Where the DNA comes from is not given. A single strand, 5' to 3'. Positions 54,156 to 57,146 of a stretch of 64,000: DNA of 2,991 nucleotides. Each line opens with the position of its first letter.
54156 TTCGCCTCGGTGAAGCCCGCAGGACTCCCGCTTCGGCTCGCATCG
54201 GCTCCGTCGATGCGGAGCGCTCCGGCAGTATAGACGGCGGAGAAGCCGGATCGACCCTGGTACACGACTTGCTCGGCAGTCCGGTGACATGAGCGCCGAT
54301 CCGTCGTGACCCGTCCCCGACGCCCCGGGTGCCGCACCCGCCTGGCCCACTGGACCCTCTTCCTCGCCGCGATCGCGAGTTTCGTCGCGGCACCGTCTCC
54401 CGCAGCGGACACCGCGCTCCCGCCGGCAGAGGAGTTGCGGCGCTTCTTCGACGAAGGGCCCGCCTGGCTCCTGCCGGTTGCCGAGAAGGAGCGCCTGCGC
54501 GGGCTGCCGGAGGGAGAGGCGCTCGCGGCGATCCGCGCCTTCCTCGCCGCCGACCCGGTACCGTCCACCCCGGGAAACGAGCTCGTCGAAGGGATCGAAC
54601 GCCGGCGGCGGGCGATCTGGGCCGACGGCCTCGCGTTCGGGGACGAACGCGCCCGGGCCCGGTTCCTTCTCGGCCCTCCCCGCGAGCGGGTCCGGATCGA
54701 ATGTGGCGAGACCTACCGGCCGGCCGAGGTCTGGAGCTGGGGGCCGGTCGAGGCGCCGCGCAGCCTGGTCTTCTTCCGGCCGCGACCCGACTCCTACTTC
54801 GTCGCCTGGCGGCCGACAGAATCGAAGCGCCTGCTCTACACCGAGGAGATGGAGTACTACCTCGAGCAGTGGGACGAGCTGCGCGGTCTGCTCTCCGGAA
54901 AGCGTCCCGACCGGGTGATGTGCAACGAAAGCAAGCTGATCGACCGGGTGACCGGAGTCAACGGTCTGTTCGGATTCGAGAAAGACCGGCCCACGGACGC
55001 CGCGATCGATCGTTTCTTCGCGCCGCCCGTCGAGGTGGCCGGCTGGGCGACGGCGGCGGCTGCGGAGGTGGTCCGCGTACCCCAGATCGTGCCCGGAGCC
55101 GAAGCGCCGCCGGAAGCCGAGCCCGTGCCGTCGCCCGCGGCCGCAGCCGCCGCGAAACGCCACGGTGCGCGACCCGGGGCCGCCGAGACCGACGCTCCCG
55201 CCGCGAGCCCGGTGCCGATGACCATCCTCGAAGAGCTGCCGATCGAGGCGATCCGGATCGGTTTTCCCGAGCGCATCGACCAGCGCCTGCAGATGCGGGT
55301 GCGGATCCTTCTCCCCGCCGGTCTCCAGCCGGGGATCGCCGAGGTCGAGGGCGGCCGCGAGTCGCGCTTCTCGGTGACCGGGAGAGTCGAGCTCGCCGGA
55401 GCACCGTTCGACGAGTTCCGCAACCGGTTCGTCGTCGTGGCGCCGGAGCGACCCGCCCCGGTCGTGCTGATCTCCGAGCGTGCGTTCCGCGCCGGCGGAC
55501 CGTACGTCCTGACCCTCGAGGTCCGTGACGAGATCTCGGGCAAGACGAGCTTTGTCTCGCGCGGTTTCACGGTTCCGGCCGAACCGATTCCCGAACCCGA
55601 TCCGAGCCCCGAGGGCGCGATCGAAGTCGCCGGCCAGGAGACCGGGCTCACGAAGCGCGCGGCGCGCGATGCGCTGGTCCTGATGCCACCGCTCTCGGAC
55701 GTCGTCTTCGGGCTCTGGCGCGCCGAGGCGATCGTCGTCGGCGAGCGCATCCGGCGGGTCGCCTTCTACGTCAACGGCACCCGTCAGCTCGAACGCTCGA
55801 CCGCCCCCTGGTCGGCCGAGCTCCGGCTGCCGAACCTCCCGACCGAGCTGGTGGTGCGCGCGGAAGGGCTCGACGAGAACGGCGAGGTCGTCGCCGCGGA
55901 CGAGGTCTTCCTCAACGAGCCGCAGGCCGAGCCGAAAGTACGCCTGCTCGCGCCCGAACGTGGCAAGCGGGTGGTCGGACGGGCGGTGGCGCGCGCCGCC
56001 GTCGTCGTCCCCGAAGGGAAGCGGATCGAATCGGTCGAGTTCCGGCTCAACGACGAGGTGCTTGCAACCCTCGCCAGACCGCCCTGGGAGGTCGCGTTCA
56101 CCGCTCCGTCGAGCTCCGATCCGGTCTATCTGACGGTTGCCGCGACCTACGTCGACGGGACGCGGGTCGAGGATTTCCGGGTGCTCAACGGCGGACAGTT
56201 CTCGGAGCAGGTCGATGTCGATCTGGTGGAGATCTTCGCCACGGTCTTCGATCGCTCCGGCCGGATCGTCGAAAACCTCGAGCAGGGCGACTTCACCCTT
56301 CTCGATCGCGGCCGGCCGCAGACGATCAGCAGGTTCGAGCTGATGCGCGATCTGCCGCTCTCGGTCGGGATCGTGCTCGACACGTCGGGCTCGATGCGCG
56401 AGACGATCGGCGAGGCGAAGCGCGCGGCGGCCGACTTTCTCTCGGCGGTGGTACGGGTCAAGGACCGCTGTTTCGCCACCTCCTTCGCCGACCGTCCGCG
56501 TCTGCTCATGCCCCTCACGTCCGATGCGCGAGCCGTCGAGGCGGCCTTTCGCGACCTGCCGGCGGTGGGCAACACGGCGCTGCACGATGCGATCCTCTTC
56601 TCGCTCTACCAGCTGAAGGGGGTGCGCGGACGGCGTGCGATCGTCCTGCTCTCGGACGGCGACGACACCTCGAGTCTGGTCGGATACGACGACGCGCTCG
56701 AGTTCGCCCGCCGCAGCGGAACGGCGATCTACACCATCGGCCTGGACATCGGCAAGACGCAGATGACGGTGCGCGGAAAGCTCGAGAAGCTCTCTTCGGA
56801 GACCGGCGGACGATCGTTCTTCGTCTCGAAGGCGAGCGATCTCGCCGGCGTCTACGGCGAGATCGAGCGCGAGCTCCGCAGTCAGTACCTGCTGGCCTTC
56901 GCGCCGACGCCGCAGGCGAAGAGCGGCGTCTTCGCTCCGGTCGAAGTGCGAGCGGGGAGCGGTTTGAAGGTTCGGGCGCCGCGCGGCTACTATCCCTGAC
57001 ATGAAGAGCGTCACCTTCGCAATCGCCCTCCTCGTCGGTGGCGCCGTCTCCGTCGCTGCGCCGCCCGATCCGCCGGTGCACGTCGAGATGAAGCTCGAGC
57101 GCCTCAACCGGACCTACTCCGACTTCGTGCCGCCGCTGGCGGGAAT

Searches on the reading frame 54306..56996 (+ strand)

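Call 60: search_protein_families(library=pfam, proteins=[window:54306-56996:+], max_evalue=0.001)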
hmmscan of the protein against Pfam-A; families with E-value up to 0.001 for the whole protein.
window:54306-56996:+ (897 aa): 3 families
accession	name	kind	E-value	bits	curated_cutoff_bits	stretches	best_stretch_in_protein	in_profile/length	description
PF13519.12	VWA_2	-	2.3e-12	47.9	27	1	689-785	3-106/107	von Willebrand factor type A domain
PF00092.34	VWA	-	5.8e-12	46.6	23.8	1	688-847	3-169/174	von Willebrand factor type A domain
PF17957.7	Big_7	-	5.6e-08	33.7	24.1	0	543-602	1-60/70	Bacterial Ig domain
